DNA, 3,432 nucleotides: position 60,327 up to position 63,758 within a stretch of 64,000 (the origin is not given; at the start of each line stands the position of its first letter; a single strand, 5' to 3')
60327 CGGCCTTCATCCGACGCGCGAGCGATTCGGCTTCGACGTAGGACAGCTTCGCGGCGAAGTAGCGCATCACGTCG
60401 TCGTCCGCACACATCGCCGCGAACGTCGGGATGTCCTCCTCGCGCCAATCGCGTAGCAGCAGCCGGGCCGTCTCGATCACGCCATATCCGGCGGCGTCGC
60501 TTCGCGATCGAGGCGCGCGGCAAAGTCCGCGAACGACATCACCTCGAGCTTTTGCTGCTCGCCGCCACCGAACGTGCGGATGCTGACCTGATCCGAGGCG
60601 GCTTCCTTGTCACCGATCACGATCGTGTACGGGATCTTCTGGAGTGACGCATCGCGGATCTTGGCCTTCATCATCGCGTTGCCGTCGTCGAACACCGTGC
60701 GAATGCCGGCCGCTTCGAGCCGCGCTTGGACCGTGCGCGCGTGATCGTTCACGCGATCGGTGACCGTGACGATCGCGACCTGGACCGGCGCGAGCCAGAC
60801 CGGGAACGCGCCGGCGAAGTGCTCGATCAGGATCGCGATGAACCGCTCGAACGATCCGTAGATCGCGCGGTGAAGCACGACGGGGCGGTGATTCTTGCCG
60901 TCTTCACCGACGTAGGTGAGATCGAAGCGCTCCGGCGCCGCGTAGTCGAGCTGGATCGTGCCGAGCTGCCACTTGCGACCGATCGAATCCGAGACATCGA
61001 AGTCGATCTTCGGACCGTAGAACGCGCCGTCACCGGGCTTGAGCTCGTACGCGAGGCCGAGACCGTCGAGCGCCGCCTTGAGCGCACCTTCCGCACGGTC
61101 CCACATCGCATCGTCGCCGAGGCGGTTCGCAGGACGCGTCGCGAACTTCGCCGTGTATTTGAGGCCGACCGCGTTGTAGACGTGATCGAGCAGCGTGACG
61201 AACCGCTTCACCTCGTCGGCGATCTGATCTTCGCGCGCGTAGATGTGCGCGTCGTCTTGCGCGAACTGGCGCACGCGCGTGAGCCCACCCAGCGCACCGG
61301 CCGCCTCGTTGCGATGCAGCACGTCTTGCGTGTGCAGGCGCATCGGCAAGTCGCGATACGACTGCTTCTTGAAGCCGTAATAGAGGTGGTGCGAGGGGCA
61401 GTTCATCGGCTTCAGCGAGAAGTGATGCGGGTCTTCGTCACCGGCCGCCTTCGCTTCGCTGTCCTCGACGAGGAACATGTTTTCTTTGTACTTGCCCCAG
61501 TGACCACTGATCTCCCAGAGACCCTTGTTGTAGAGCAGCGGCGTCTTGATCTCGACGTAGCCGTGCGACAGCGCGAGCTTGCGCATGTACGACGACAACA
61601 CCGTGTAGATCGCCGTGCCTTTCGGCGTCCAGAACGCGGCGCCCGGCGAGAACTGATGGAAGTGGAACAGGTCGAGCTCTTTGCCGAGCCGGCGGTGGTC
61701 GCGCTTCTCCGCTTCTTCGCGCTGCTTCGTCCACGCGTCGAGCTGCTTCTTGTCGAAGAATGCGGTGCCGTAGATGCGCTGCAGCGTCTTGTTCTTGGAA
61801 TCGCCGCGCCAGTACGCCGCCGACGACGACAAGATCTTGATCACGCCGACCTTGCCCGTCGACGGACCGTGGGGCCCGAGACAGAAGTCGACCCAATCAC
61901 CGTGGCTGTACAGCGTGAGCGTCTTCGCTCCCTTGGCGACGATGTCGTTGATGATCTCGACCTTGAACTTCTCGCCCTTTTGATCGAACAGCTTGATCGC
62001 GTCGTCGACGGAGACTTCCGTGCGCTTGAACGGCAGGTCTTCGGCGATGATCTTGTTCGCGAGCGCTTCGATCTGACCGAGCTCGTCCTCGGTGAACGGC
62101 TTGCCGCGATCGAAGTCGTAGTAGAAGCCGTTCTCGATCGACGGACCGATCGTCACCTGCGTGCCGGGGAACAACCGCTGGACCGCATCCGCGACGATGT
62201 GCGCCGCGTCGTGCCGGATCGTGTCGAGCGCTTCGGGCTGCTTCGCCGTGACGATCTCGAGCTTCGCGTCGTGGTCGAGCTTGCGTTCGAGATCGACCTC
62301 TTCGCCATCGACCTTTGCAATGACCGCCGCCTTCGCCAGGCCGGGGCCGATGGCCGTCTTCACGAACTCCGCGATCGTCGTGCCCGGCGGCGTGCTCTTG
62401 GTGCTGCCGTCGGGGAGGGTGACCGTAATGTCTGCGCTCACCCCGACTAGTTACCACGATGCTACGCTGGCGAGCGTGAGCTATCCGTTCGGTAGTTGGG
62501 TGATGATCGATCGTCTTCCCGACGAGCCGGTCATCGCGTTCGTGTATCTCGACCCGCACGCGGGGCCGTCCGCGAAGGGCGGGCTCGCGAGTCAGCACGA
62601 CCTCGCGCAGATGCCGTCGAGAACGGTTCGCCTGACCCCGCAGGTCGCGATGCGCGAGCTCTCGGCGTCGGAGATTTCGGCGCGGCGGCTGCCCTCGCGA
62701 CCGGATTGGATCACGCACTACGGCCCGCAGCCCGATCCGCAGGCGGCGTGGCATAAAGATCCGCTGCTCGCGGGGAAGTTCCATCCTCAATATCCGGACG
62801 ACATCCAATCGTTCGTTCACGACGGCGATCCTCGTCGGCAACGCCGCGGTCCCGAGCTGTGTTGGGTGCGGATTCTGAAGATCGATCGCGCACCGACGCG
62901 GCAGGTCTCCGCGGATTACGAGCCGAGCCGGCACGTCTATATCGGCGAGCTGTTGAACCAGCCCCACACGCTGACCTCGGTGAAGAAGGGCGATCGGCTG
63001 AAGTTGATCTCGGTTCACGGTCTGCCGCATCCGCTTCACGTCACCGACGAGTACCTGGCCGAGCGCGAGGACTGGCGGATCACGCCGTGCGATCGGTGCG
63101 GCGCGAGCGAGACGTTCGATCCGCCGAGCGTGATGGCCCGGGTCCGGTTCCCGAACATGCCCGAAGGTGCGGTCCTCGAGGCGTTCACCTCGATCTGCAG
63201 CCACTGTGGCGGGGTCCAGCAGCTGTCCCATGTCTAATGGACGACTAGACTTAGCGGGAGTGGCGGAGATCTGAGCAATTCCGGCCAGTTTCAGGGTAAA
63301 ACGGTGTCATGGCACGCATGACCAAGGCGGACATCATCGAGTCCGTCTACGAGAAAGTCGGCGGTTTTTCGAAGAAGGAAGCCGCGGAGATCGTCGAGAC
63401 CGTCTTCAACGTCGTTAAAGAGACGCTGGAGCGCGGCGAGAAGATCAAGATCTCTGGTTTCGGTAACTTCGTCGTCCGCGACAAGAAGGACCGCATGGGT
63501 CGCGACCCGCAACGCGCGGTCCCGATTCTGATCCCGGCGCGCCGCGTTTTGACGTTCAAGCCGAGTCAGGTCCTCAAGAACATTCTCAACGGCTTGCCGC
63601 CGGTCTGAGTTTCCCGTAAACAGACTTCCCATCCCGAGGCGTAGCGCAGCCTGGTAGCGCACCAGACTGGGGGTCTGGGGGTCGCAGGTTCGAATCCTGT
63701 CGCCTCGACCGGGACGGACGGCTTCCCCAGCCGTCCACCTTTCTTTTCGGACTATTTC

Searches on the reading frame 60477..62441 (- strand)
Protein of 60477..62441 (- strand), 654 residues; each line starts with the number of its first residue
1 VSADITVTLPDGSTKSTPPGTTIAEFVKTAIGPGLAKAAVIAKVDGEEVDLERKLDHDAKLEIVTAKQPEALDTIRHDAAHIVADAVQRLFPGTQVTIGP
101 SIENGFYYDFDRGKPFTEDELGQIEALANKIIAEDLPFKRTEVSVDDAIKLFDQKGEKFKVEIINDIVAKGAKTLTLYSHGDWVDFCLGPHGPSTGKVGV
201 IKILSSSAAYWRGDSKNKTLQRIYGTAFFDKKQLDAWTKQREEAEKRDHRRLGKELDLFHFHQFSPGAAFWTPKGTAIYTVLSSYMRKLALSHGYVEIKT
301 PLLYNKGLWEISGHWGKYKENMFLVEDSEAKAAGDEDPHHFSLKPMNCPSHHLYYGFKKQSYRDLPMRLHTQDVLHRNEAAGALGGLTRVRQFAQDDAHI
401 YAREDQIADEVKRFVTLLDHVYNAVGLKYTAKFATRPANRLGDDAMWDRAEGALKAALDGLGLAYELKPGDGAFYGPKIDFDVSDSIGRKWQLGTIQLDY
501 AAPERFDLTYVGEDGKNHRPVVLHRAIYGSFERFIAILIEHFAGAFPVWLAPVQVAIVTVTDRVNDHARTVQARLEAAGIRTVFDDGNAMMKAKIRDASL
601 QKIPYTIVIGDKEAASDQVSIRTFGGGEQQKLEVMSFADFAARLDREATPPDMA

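Call 15: find_encoding_contigs(protein=window:60477-62441:-, flank=10000)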
Protein window:60477-62441:- (654 aa): no gene with exactly this product is on record in the collection.

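Call 16: find_related_loci(query=window:60477-62441:-, collection=genome_contigs, flank=10000)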
Query window:60477-62441:- (654 aa) in genome_contigs; peptide patterns used: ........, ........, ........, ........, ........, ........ (x = any residue, [..] = any of these).
600 stretches matched a pattern (row limit reached: there are more); 600 encode a relative of the query (tblastn E <= 1e-3); the best 80 are kept; 80 distinct loci.
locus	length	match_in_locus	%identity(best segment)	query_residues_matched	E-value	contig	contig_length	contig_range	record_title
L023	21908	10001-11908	72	7-651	0e+0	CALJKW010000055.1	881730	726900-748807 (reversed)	MAG TPA_asm: uncultured Myxococcales bacterium isolate SRR6227243_bin.56_CONCOCT_v1.1_MAG genome assembly, contig: ERZ79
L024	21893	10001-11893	58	5-648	0e+0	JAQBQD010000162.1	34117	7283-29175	MAG: Gemmatimonadetes bacterium isolate RYN_364 scaffold_6364910, whole genome shotgun sequence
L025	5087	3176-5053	56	5-644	0e+0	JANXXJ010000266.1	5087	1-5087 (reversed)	MAG: Gemmatimonadetes bacterium isolate GL140_2_metabat_77 GL140_2_k141_2672966, whole genome shotgun sequence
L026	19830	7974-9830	56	3-628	0e+0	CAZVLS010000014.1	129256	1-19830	MAG TPA_asm: uncultured Acidobacterium sp. isolate SRP292972_co3_79 genome assembly, contig: NODE_177_length_129256_cov_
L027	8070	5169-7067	51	3-647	0e+0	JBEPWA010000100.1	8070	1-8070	MAG: Gemmatimonadaceae bacterium isolate 22E.vamb.053 NODE_8607_length_8070_cov_11.131129, whole genome shotgun sequence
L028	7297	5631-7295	58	3-569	0e+0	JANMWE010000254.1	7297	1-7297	MAG: Gemmatimonadota bacterium isolate OTE_88_metabat_382 OTE_88_k141_3212068, whole genome shotgun sequence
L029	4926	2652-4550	49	1-647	0e+0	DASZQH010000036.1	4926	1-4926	MAG TPA_asm: Burkholderiales bacterium isolate SMAG_U5992 k141_678098, whole genome shotgun sequence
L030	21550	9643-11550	50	7-653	0e+0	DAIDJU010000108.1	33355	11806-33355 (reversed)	MAG TPA_asm: Acidocella sp. isolate clean390 k141_671083, whole genome shotgun sequence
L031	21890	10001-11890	52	5-629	0e+0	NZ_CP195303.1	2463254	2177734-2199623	Micavibrio aeruginosavorus strain HCB189 chromosome, complete genome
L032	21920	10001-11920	50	6-653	0e+0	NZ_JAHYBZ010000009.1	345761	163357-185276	Roseomonas alba strain HJA6 contig9, whole genome shotgun sequence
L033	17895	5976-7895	51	6-653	0e+0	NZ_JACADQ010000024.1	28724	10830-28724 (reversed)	Neoroseomonas rubea strain MO17 24, whole genome shotgun sequence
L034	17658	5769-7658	49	5-648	0e+0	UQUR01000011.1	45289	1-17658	uncultured Sutterella sp. isolate UMGS665 genome assembly, contig: NODE_604_length_45289_cov_5.113609, whole genome shot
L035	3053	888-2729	49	1-626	0e+0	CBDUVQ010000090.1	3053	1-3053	MAG TPA_asm: uncultured archaeon isolate SRR21487742_binner13_Refined_61 genome assembly, contig: ERZ26661670.28011, who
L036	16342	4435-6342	49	7-653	0e+0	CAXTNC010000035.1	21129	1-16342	MAG TPA_asm: uncultured Acetobacteraceae bacterium isolate public_SRR14722164_metawrap_bin.1 genome assembly, contig: pu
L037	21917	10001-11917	49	7-653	0e+0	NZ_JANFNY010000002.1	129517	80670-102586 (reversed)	Roseomonas sp. GC11 NODE_2_length_129517_cov_47.398609, whole genome shotgun sequence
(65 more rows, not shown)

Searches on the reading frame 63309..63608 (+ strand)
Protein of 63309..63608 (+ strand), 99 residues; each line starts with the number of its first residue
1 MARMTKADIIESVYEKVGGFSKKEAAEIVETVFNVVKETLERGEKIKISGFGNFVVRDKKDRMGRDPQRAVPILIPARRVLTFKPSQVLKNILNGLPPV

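Call 30: search_protein_families(library=pfam, proteins=[window:63309-63608:+], max_evalue=0.001)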
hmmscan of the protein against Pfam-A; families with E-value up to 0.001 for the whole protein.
window:63309-63608:+ (99 aa): 2 families
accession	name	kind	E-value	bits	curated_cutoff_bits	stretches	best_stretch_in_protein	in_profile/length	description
PF00216.26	Bac_DNA_binding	-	6.2e-29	100.5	22.4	1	4-94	1-90/90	Bacterial DNA-binding protein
PF18175.6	HU-CCDC81_bac_2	-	0.00074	19.8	35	0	14-57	7-50/70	CCDC81-like prokaryotic HU domain 2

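Call 63: find_encoding_contigs(protein=window:63309-63608:+, flank=10000, max_places=8)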
Protein window:63309-63608:+ (99 aa): 22 contigs read that carry it; 8 places shown.
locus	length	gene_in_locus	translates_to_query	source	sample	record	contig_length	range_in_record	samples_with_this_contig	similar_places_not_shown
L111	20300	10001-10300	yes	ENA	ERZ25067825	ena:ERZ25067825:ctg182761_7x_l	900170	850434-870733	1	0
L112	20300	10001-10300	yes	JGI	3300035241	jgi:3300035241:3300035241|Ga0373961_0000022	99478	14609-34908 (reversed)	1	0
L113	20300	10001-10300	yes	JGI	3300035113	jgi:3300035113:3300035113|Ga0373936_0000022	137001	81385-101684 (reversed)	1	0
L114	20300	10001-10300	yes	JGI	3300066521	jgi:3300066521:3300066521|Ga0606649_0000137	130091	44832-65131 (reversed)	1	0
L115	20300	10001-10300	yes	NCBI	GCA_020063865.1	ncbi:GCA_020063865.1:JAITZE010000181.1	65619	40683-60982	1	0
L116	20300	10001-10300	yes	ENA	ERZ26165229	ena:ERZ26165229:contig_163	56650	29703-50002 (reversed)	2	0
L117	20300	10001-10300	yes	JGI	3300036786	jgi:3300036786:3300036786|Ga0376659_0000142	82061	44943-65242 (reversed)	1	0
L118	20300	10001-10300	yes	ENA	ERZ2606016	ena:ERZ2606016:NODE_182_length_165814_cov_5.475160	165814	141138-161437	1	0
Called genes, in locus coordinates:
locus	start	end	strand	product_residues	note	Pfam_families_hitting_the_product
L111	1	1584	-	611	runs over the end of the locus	PF00069:Pkinase, PF07714:PK_Tyr_Ser-Thr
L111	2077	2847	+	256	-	PF05198:IF3_N, PF00707:IF3_C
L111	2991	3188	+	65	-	PF01632:Ribosomal_L35p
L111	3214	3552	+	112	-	PF00453:Ribosomal_L20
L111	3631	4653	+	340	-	PF02912:Phe_tRNA-synt_N, PF01409:tRNA-synt_2d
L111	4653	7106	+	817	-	PF01588:tRNA_bind, PF03483:B3_4, PF03484:B5, PF17759:tRNA_synthFbeta, PF03147:FDX-ACB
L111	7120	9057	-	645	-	PF02824:TGS, PF07973:tRNA_SAD, PF00587:tRNA-synt_2b, PF03129:HGTP_anticodon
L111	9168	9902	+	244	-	-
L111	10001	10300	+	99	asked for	PF00216:Bac_DNA_binding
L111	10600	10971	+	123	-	-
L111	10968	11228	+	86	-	-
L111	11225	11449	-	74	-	-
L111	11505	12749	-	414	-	PF00413:Peptidase_M10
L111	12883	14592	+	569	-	PF00353:HemolysinCabind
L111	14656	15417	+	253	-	PF01975:SurE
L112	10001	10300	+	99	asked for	PF00216:Bac_DNA_binding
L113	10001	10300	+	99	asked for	PF00216:Bac_DNA_binding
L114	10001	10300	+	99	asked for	PF00216:Bac_DNA_binding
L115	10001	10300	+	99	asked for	PF00216:Bac_DNA_binding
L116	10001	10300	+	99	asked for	PF00216:Bac_DNA_binding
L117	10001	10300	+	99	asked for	PF00216:Bac_DNA_binding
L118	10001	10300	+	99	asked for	PF00216:Bac_DNA_binding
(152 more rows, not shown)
